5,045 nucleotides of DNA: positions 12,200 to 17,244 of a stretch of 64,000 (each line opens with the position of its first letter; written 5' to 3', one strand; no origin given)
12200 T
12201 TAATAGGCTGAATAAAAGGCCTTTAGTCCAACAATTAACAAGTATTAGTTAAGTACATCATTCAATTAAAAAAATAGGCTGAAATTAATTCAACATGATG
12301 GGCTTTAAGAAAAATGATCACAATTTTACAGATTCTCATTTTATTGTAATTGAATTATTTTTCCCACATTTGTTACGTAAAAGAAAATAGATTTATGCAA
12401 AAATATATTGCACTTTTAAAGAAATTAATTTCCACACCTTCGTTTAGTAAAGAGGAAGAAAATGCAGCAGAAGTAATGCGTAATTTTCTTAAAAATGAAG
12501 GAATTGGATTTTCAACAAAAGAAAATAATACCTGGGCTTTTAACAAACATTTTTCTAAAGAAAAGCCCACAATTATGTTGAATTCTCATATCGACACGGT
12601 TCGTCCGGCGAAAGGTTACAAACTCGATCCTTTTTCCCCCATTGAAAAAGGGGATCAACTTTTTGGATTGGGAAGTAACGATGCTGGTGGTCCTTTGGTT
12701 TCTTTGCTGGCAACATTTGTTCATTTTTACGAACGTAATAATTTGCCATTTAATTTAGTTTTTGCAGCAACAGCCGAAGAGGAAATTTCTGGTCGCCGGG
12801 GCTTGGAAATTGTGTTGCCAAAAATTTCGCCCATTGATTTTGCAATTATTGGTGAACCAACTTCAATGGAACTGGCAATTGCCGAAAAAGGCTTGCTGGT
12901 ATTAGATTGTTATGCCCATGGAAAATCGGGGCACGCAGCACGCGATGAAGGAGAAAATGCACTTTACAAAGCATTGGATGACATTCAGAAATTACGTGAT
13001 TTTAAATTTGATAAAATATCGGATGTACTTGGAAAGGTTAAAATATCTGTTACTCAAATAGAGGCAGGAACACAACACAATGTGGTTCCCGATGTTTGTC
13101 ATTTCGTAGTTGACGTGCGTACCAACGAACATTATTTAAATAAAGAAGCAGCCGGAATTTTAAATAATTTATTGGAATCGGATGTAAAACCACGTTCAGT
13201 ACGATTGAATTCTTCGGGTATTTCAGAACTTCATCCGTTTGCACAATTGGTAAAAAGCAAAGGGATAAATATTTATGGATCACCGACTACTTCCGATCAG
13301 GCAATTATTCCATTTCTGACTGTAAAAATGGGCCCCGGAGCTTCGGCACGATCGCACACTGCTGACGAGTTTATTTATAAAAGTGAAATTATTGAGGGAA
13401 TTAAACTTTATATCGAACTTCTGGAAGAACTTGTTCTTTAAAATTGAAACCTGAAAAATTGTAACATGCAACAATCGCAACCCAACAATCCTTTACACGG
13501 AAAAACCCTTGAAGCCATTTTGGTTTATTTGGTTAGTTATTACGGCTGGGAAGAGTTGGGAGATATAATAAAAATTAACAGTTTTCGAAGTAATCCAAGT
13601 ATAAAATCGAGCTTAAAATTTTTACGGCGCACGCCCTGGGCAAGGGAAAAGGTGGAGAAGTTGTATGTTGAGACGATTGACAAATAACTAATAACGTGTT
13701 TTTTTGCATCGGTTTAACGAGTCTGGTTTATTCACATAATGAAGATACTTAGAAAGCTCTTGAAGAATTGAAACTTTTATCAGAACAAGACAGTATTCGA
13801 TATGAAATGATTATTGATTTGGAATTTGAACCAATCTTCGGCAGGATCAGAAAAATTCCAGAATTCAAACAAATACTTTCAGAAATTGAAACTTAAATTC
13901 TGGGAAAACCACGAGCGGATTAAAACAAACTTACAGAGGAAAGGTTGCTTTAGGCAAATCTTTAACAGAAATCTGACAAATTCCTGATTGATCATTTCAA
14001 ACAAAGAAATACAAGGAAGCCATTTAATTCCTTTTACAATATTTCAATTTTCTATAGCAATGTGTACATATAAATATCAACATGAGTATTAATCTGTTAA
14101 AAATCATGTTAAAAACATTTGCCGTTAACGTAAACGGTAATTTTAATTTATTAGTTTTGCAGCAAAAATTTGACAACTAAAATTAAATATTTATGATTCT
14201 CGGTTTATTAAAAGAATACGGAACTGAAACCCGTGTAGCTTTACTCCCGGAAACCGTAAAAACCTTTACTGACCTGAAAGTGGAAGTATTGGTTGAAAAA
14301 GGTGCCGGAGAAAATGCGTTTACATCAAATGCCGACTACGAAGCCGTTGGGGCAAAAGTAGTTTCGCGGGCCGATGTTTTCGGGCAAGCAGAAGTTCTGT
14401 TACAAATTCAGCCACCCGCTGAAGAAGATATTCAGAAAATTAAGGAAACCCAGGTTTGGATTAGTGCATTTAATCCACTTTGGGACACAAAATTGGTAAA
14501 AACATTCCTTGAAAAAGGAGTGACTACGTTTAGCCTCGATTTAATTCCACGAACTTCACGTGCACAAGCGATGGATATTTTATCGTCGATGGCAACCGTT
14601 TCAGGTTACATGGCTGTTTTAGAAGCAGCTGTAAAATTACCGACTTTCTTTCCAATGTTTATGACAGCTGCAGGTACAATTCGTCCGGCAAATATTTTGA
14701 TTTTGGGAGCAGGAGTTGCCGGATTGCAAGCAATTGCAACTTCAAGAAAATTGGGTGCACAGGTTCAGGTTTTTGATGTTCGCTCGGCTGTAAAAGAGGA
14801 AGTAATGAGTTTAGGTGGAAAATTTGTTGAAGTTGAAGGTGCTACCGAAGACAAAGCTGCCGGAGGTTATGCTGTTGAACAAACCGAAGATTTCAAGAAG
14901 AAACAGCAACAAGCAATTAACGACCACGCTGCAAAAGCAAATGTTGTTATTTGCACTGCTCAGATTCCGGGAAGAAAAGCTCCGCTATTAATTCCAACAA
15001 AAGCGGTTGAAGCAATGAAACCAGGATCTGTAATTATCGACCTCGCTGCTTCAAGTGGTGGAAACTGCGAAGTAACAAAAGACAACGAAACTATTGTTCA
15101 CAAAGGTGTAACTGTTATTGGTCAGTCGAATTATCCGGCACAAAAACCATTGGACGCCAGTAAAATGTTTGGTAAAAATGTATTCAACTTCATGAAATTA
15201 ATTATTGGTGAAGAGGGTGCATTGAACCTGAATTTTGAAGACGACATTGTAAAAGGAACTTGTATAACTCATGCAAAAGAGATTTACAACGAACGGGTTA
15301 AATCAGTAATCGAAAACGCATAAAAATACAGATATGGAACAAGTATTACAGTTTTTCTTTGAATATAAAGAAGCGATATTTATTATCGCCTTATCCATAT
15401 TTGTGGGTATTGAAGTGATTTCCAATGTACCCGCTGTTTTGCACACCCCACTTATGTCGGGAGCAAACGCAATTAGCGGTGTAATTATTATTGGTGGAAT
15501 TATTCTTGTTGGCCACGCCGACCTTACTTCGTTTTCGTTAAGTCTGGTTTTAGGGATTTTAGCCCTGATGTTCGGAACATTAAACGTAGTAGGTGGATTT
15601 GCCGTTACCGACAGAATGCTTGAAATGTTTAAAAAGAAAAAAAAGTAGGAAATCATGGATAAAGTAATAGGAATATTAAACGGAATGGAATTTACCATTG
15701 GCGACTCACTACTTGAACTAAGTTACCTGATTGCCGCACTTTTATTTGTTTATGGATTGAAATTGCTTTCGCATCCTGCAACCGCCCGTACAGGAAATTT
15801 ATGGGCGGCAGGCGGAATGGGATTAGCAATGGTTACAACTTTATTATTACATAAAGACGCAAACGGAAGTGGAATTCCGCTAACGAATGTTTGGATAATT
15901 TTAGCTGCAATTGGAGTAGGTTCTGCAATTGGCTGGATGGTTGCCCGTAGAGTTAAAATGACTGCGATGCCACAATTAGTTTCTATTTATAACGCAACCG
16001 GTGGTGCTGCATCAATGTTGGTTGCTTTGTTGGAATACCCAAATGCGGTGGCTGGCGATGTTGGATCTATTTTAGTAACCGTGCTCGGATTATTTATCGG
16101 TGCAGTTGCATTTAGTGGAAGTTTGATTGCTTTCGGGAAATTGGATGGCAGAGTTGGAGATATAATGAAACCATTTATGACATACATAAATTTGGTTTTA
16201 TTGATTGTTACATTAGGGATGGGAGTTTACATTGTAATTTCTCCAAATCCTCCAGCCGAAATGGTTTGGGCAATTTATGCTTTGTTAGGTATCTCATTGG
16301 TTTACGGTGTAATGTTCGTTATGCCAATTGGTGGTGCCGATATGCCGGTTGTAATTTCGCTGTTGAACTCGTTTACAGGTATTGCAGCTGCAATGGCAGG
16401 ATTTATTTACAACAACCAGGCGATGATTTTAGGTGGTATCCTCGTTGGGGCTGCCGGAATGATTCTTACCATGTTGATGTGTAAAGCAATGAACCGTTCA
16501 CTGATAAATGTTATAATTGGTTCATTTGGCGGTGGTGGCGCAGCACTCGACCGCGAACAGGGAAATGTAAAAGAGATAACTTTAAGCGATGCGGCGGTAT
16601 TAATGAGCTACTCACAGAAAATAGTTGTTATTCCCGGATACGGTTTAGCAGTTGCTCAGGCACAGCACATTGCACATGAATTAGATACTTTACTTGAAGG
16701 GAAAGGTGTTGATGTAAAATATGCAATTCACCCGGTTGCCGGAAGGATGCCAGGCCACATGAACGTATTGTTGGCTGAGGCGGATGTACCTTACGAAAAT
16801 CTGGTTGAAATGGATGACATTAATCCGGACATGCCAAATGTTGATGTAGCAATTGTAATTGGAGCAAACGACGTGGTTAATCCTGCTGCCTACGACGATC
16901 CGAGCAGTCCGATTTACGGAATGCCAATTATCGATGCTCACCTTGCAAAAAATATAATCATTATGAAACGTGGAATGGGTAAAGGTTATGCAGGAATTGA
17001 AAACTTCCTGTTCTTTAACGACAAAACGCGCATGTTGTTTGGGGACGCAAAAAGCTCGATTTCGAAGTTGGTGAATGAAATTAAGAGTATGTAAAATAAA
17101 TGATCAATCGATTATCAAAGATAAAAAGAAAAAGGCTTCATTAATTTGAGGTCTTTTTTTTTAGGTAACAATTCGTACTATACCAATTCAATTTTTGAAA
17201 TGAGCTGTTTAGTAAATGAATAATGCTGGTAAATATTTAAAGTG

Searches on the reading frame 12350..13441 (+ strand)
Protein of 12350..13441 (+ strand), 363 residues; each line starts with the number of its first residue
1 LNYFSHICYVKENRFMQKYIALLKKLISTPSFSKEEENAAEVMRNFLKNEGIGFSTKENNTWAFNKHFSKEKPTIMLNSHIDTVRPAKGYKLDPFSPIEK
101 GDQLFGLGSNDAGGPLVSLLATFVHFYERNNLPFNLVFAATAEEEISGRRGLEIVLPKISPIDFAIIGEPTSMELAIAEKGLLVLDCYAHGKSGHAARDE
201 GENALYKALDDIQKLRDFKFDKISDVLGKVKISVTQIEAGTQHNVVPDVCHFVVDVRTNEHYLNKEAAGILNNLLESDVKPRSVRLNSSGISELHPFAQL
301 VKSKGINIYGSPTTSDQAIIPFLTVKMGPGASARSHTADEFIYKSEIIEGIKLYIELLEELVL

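Call 74: search_protein_families(library=pfam, proteins=[window:12350-13441:+], max_evalue=0.00001)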
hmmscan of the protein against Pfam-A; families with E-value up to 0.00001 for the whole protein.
window:12350-13441:+ (363 aa): 2 families
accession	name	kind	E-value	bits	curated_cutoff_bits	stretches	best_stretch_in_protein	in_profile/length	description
PF01546.33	Peptidase_M20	-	3.1e-18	66.9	24.6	1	76-359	1-205/206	Peptidase family M20/M25/M40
PF07687.19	M20_dimer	-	2.2e-15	56.9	21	1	177-278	1-102/107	Peptidase dimerisation domain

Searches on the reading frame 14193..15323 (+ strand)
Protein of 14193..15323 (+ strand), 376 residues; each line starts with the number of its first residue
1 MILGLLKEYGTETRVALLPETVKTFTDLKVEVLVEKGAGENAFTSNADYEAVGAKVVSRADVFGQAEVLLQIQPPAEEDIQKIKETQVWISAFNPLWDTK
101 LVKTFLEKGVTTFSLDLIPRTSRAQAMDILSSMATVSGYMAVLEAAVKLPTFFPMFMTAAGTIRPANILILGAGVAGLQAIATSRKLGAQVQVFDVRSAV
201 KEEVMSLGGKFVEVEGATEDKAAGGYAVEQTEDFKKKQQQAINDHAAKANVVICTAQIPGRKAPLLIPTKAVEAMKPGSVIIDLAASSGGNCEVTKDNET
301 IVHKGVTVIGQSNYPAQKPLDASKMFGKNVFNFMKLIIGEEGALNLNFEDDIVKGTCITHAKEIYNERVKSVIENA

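Call 74: search_protein_families(library=pfam, proteins=[window:14193-15323:+], max_evalue=0.00001)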
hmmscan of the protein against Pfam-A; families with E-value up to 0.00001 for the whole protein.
window:14193-15323:+ (376 aa): 2 families
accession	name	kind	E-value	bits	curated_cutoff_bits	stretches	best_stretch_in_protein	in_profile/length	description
PF01262.27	AlaDh_PNT_C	-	4.1e-64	216.4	23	1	141-366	1-213/214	Alanine dehydrogenase/PNT, C-terminal domain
PF05222.21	AlaDh_PNT_N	-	2.4e-36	125.4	30.4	1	6-136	3-135/136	Alanine dehydrogenase/PNT, N-terminal domain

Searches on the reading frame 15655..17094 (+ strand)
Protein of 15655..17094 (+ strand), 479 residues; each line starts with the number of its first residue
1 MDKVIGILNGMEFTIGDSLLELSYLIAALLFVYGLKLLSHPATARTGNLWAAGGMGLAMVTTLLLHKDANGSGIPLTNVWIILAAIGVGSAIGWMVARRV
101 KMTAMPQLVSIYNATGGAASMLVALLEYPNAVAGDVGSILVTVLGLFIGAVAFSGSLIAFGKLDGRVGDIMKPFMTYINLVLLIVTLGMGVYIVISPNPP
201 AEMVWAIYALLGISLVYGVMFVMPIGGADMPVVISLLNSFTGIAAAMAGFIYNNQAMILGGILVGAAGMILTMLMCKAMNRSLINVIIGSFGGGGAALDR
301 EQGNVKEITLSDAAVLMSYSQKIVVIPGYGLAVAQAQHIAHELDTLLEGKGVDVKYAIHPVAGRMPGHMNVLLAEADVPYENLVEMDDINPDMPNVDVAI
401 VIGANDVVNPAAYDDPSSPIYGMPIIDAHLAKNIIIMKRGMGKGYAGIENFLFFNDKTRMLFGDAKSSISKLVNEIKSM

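Call 74: search_protein_families(library=pfam, proteins=[window:15655-17094:+], max_evalue=0.00001)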
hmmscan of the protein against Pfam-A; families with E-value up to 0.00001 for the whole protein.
window:15655-17094:+ (479 aa): 1 family
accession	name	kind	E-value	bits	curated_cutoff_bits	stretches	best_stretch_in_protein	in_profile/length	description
PF02233.22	PNTB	-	6.1e-174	579.7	31.7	1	21-474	2-455/456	NAD(P) transhydrogenase beta subunit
